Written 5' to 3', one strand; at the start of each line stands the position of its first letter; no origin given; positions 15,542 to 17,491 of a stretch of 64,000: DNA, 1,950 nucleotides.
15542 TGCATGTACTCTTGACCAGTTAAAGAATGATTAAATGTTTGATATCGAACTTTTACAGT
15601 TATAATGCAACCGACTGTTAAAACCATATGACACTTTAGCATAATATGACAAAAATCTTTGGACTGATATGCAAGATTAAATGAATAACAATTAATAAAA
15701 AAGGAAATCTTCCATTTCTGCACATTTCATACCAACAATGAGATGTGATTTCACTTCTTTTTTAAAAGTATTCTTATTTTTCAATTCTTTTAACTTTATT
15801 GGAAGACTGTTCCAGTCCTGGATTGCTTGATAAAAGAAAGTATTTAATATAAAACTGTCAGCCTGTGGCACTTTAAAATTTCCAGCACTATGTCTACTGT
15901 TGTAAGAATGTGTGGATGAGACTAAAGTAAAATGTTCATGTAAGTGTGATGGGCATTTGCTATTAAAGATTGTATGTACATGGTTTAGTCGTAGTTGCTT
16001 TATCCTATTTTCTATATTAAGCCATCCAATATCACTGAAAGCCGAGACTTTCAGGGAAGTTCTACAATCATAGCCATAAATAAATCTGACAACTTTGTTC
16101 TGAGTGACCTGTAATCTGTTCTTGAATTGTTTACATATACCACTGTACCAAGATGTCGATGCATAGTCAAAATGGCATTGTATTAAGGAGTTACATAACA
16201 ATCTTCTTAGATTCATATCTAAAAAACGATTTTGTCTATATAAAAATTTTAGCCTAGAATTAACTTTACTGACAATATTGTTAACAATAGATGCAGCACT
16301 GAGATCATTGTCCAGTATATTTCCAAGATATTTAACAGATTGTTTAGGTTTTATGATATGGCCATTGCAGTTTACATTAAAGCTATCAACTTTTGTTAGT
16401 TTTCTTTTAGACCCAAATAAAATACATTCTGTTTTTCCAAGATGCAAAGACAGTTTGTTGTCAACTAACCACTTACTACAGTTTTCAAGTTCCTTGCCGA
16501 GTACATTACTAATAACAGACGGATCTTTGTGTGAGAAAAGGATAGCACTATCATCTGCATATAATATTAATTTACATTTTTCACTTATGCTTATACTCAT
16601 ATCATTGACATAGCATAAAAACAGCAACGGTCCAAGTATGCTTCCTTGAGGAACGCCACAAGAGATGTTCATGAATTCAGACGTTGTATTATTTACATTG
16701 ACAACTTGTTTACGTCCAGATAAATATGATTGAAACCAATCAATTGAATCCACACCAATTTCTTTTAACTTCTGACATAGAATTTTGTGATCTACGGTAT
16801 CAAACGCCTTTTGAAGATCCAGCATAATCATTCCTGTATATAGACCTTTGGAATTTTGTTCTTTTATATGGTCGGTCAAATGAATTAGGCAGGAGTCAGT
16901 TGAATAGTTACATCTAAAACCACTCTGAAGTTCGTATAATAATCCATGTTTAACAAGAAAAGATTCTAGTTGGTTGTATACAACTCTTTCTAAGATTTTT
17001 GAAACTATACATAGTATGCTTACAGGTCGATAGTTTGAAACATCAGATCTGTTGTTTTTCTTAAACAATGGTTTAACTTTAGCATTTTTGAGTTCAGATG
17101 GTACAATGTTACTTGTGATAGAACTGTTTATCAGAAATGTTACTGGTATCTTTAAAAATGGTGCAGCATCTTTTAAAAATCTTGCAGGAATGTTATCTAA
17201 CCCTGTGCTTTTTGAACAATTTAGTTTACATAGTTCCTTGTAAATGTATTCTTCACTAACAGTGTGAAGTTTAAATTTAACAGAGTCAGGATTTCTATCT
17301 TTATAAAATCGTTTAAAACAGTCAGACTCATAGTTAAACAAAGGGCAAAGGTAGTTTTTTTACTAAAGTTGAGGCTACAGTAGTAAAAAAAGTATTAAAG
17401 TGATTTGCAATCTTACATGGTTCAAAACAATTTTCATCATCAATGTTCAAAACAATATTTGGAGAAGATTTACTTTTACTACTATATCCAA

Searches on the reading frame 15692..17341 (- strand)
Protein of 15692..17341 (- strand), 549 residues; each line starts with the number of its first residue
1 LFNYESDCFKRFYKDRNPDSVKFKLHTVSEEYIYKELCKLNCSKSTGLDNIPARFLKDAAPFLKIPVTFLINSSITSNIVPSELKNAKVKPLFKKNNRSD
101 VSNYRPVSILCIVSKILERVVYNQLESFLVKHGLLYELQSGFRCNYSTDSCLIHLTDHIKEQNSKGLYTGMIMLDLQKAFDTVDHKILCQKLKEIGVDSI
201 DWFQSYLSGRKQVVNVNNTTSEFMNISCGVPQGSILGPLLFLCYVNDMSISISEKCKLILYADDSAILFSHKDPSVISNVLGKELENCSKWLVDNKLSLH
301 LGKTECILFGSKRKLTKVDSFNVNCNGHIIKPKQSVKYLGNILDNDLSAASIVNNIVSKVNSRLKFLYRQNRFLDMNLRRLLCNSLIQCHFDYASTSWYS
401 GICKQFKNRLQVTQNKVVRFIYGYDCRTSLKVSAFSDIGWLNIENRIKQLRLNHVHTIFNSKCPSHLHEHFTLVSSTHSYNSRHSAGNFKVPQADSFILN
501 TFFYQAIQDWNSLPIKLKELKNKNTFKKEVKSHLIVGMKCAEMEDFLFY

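Call 8: search_protein_families(library=pfam, proteins=[window:15692-17341:-], max_evalue=0.01)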
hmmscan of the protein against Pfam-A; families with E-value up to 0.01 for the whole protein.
window:15692-17341:- (549 aa): 1 family
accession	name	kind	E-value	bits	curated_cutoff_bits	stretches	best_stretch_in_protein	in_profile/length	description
PF00078.32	RVT_1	-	3e-37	128.8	29.6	1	95-341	3-203/205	Reverse transcriptase (RNA-dependent DNA polymerase)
